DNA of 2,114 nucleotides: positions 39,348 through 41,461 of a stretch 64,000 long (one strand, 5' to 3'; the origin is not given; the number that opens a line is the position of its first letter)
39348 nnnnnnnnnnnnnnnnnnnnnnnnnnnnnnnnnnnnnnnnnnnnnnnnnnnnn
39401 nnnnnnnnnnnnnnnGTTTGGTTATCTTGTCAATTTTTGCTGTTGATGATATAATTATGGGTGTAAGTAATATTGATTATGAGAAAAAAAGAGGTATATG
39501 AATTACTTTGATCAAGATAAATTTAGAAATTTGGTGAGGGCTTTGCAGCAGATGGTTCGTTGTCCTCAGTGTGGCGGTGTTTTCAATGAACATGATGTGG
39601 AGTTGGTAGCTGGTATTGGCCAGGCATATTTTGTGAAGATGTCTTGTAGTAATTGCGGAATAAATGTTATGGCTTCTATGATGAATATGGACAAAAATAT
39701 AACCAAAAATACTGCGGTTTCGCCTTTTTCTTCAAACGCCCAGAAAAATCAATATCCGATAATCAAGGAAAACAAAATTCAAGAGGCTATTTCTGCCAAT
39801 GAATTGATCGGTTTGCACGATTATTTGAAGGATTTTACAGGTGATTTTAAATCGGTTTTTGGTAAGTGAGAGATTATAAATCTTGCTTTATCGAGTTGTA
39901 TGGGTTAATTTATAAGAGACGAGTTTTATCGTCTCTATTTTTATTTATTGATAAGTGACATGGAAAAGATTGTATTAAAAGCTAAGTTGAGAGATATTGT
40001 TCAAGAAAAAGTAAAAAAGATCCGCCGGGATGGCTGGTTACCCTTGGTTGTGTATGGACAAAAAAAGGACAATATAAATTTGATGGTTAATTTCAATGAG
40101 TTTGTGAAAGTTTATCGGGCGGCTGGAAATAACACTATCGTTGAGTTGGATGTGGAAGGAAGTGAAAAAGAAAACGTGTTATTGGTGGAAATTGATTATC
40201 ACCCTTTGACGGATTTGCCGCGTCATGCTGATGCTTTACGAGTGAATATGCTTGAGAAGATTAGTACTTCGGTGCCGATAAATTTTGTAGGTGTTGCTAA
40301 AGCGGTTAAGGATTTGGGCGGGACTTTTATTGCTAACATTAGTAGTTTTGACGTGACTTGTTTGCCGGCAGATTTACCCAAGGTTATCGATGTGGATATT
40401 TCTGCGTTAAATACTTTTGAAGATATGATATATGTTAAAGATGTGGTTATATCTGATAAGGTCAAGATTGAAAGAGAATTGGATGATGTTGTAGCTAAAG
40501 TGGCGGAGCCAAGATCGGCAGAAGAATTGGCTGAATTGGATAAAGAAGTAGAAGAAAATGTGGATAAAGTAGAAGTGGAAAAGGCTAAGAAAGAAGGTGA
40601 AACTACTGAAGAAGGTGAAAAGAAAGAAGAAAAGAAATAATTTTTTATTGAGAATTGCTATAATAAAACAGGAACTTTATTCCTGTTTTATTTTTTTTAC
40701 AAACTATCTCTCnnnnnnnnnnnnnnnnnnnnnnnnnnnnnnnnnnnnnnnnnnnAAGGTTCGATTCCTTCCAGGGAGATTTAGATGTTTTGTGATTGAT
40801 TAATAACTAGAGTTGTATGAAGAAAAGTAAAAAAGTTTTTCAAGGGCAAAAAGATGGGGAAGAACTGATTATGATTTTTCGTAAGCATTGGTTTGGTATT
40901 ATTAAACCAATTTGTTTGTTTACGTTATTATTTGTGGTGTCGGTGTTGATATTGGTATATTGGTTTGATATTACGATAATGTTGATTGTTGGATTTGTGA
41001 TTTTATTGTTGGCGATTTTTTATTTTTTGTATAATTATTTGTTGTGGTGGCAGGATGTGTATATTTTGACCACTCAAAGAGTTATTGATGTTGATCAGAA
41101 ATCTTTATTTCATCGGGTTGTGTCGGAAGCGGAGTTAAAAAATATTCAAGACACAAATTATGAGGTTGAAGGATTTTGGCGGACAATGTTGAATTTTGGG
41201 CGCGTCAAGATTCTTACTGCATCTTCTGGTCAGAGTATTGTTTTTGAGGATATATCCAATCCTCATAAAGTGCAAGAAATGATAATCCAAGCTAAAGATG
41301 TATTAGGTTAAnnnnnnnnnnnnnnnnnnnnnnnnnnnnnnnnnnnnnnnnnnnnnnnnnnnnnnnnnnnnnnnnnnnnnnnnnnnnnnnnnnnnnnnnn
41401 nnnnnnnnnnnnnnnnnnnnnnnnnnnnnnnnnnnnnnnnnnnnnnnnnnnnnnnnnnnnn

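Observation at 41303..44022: LysW-like zinc-ribbon mini-protein divergent from a threonine-synthase-like PLP enzyme and ATP-grasp ligase operon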

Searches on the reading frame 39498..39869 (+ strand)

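Call 3: search_protein_families(library=pfam, proteins=[window:39498-39869:+], max_evalue=1)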
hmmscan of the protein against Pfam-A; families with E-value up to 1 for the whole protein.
window:39498-39869:+ (123 aa): 23 families
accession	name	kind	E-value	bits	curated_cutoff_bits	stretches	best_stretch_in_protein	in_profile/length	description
PF13248.11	Zn_ribbon_3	-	0.00047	20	27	1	18-26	1-9/26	zinc-ribbon domain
PF13717.11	Zn_ribbon_4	-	0.00071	19.9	30.3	1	12-30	18-36/36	zinc-ribbon domain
PF13453.11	Zn_ribbon_TFIIB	-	0.011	15.5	22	1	18-29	18-29/41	Transcription factor zinc-finger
PF02591.20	Zn_ribbon_9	-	0.012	16.2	29.1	1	11-26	15-30/33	C4-type zinc ribbon domain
PF24460.1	DUF7575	-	0.016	15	28.5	1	18-28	2-12/28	Domain of unknown function (DUF7575)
PF01485.27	IBR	-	0.017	15.6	24.3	1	4-54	3-48/65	IBR domain, a half RING-finger domain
PF24042.1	DUF7351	-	0.028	14.6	31.2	1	15-60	63-107/177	Domain of unknown function (DUF7351)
PF07911.18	DUF1677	-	0.035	15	25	1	19-90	3-73/94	Protein of unknown function (DUF1677)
PF13878.12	zf-C2H2_3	-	0.041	14.1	27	0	18-33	13-27/40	zinc-finger of acetyl-transferase ESCO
PF13824.12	zf-Mss51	-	0.042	14.5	27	0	46-67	13-34/55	Zinc-finger of mitochondrial splicing suppressor 51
PF13719.11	Zn_ribbon_5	-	0.053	13.7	29.3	1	15-29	21-35/37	zinc-ribbon domain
PF08271.17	Zn_Ribbon_TF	-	0.065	13.2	29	0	21-33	21-33/43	TFIIB zinc-binding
PF19769.4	CPxCG_zf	-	0.07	13.3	27.2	0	22-93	1-67/183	CPxCG-related zinc finger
PF24292.1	DUF7479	-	0.071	13.7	27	0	18-29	29-40/60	Domain of unknown function (DUF7479)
PF23499.1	YnfU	-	0.071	13.5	27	0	43-54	12-23/49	YnfU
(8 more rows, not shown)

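Call 4: search_protein_families(library=ncbifam, proteins=[window:39498-39869:+], max_evalue=1)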
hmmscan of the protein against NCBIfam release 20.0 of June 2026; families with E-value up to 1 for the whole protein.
window:39498-39869:+ (123 aa): 13 families
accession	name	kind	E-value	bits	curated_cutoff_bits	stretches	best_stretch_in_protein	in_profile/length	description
NF041023.1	PP0621_fam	subfamily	0.0076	16.5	45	1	16-28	39-51/71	PP0621 family protein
NF047912.1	ECs_2282_CxxC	subfamily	0.0083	16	37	0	19-34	27-42/60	ECs_2282 family putative zinc-binding protein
NF033497.1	rubre_like_arch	subfamily_domain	0.017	14.8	32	1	18-29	15-26/34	rubrerythrin-like domain-containing protein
NF038384.1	zinc_YnfU_fam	subfamily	0.018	14.6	36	0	18-30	37-49/52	YnfU family zinc-binding protein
TIGR02098.1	MJ0042_CXXC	domain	0.025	14.3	20.9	1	18-30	24-36/38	MJ0042-type zinc finger domain-containing protein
NF041197.2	CxxC_Se_CxxC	equivalog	0.031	14.5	40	0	19-34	18-33/53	dual CXXC motif small (seleno)protein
TIGR03655.1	anti_R_Lar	subfamily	0.034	14.5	39.6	1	21-59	3-40/55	Lar family restriction alleviation protein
NF011482.0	PRK14892.1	equivalog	0.057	13.3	109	1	12-57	14-52/101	putative transcription elongation factor Elf1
NF002378.0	PRK01372.1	subfamily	0.092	11.4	243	1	45-74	80-109/305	D-alanine--D-alanine ligase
NF002528.0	PRK01966.1-4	subfamily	0.094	11.5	262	1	45-74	121-150/366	D-alanine--D-alanine ligase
TIGR01031.1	rpmF_bact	equivalog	0.15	12.4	22.6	0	17-35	25-43/56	50S ribosomal protein L32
NF045645.1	DVU_1557_fam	equivalog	0.21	11.7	60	1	20-60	3-43/60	DVU_1557 family redox protein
NF001669.0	PRK00432.1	equivalog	0.81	9.7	54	0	21-53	28-49/58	30S ribosomal protein S27ae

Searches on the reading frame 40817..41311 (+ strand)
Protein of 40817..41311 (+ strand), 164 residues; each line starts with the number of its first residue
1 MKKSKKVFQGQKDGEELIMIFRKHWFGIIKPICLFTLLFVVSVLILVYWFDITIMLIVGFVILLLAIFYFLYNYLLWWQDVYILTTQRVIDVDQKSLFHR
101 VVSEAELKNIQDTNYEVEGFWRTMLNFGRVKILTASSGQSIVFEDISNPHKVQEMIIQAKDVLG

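Call 3: search_protein_families(library=pfam, proteins=[window:40817-41311:+], max_evalue=1)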
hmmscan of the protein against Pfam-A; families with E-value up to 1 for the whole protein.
window:40817-41311:+ (164 aa): 2 families
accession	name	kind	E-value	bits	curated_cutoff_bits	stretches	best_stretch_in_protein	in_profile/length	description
PF03703.20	bPH_2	-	6.3e-05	23.6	22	1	82-156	6-78/78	Bacterial PH domain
PF14470.12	bPH_3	-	0.014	16.2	23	1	80-156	23-90/95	Bacterial PH domain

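Call 4: search_protein_families(library=ncbifam, proteins=[window:40817-41311:+], max_evalue=1)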
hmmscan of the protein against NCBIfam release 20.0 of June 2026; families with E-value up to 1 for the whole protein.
window:40817-41311:+ (164 aa): 0 families
